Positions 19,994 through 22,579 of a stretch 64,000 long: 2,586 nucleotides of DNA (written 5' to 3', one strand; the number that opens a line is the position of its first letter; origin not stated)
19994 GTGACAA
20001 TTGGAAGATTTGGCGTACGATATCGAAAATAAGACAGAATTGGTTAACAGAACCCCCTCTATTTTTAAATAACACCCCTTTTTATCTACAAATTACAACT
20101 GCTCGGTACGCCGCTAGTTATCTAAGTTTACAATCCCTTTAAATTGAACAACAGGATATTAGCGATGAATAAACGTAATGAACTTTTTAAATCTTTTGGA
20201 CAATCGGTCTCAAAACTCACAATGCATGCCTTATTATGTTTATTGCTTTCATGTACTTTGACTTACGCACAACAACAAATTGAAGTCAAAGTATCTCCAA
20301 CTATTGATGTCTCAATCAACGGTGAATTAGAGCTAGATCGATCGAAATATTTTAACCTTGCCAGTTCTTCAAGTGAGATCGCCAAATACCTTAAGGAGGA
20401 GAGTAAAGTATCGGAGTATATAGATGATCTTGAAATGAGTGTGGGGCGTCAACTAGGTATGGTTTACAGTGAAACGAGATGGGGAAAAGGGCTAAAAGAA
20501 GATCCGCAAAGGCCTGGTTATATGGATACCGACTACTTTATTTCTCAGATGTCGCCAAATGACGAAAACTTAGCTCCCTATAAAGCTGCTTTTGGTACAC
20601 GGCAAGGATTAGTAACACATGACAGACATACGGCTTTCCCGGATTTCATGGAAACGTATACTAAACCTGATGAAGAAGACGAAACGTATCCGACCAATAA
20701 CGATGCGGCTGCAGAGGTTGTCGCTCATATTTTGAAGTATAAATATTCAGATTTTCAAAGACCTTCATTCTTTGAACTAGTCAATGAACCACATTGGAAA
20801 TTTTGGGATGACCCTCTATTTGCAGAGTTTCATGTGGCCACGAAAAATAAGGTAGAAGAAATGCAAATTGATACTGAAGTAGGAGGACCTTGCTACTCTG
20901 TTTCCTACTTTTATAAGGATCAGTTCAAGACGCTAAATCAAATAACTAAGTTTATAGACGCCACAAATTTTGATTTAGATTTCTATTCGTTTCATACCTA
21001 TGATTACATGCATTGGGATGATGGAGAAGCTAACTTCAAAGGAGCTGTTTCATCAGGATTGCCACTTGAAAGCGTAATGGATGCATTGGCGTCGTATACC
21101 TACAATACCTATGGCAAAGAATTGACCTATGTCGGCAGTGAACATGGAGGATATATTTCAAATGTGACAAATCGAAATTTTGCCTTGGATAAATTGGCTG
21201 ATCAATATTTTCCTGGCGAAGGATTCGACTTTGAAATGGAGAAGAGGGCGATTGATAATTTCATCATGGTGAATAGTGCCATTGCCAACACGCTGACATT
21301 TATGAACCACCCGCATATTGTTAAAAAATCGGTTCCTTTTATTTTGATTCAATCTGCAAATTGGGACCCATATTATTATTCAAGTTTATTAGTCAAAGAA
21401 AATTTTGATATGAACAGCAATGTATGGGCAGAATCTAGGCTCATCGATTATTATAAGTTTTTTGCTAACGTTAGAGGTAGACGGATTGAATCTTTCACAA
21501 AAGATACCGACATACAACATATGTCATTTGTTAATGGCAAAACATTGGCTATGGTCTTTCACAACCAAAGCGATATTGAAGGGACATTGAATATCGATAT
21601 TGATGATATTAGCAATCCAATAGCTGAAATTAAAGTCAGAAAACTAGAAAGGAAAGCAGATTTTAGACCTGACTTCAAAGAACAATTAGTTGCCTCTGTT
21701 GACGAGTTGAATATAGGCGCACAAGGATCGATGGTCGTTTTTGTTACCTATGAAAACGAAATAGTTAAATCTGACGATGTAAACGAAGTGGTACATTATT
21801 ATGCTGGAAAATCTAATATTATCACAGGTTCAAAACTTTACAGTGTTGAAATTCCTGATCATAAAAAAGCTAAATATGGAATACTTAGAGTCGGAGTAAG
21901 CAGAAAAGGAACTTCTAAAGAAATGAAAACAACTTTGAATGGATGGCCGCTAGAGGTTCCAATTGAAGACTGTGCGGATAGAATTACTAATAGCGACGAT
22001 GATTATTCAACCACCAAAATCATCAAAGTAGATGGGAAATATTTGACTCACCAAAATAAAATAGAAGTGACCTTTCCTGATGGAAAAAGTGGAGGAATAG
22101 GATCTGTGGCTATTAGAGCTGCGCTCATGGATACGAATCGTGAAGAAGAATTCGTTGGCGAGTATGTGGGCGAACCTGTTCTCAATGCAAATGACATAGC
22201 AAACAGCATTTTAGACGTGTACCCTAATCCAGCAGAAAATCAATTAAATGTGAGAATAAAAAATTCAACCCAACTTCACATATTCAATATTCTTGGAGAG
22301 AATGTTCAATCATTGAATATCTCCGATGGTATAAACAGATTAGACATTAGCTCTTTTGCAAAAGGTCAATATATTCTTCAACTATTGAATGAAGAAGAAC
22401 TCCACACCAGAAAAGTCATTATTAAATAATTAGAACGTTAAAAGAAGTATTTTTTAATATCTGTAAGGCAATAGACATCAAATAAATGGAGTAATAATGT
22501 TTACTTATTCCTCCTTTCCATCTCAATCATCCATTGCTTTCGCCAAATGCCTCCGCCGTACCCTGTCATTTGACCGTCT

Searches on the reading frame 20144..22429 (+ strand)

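Call 63: search_protein_families(library=pfam, proteins=[window:20144-22429:+], max_evalue=0.00001)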
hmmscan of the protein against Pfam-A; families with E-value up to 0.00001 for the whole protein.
window:20144-22429:+ (761 aa): 3 families
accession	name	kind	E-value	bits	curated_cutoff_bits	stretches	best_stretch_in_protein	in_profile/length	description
PF18962.6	Por_Secre_tail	-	5.9e-13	49.4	27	1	692-760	1-75/75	Secretion system C-terminal sorting domain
PF18206.8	Porphyrn_cat_1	-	2e-10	41.7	27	1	456-554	1-100/105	Porphyranase beta-sandwich domain 1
PF18040.7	BPA_C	-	6.1e-06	26.6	26.2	0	574-655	10-90/95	beta porphyranase A C-terminal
